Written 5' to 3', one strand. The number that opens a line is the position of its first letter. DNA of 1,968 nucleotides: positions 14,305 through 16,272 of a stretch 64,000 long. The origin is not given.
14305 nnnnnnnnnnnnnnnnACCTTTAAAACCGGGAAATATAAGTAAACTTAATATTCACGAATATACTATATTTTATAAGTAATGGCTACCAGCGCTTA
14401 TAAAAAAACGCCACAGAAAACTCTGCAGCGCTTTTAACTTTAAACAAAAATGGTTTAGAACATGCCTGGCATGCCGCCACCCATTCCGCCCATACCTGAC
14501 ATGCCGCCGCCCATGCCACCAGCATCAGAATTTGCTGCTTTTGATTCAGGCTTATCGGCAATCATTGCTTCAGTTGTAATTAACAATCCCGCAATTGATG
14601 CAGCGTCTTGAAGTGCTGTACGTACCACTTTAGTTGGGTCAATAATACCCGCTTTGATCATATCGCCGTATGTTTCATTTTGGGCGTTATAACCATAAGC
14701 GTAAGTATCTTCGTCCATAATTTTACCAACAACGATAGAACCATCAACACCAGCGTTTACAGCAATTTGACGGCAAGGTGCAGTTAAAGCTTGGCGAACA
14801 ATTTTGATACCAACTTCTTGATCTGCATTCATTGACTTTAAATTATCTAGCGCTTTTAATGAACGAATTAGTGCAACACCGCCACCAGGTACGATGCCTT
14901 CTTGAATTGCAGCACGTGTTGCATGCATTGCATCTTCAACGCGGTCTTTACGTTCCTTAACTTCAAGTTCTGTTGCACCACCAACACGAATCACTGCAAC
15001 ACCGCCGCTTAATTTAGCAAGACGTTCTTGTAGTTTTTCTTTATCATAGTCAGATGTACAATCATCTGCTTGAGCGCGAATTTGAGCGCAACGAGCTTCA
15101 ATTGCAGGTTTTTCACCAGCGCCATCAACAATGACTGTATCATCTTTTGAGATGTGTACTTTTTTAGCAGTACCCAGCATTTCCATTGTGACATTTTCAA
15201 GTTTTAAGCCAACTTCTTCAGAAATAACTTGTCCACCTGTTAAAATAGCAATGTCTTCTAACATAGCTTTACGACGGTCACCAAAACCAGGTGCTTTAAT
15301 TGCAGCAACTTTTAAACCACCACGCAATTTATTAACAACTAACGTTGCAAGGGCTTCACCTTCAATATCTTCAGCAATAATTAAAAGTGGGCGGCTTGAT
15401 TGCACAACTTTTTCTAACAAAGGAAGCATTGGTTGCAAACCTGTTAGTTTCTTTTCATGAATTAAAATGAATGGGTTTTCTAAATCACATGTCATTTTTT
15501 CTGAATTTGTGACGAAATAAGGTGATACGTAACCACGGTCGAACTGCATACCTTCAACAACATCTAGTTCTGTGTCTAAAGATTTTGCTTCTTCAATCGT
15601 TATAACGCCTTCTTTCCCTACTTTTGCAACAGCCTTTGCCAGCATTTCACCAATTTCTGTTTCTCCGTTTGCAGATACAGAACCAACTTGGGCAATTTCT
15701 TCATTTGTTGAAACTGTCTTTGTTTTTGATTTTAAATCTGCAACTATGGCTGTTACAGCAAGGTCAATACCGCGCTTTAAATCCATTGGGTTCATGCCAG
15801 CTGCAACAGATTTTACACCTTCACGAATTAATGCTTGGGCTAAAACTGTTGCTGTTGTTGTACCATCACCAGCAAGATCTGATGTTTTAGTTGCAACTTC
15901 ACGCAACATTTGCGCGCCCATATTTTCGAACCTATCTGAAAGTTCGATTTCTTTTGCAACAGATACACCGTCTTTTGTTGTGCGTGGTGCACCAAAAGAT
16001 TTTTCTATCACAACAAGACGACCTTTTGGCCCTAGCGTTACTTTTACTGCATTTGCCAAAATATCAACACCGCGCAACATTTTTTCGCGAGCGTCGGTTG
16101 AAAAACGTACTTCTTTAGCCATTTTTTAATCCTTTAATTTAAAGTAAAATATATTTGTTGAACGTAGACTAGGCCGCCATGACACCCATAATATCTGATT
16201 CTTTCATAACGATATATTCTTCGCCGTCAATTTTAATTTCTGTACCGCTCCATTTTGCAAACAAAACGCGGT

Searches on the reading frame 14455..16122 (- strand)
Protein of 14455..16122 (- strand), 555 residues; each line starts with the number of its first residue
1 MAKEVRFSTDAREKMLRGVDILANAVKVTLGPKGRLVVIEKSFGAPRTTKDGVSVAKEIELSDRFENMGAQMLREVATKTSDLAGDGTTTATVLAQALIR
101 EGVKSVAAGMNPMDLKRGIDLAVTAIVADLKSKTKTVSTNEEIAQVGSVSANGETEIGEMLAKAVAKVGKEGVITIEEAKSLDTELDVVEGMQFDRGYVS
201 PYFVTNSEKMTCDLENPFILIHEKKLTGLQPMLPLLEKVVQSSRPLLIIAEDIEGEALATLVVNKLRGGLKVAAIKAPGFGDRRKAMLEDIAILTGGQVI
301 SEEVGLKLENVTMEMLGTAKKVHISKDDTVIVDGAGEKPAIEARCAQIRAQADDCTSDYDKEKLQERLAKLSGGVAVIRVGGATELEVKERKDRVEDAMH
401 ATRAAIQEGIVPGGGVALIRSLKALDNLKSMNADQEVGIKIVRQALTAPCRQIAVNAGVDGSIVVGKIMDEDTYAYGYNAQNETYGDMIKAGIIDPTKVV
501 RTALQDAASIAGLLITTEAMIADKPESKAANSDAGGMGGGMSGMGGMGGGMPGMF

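Call 54: find_homologous_proteins(query=window:14455-16122:-, max_evalue=1e-100)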
Query window:14455-16122:- (555 aa): 8000 proteins with E <= 1e-100 among 8000 candidates; the best 120 are listed.
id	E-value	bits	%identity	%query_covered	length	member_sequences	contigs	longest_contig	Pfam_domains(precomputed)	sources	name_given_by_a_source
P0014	0.0e+0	1165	100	100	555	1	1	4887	PF00118.30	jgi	-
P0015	0.0e+0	1165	100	100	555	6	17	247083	PF00118.30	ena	-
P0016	0.0e+0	1115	-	-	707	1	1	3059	PF00118.30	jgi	jgi:chaperonin GroEL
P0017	0.0e+0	1106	96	100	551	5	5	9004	PF00118.30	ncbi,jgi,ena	-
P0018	0.0e+0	1105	95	96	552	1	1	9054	PF00118.30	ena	-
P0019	0.0e+0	1099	-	-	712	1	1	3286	PF00118.30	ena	-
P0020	0.0e+0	1092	-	-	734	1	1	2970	PF00118.30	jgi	-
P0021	3.6e-297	1004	86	95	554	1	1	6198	PF00118.30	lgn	-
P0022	4.1e-288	974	84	96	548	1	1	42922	PF00118.30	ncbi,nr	ncbi:MAG: chaperonin GroEL [Alphaproteobacteria bacterium]|nr:chaperonin GroEL [Alphaproteobacteria 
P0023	2.3e-287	971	84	95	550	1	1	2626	PF00118.30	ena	-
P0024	1.0e-286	969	84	95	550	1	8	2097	PF00118.30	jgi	-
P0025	2.6e-286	968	84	95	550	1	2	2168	PF00118.30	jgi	-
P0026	3.4e-286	968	84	95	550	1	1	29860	PF00118.30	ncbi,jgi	-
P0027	1.1e-284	963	84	94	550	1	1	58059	PF00118.30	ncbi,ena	-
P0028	1.2e-284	963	85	95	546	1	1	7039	PF00118.30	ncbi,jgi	jgi:chaperonin GroEL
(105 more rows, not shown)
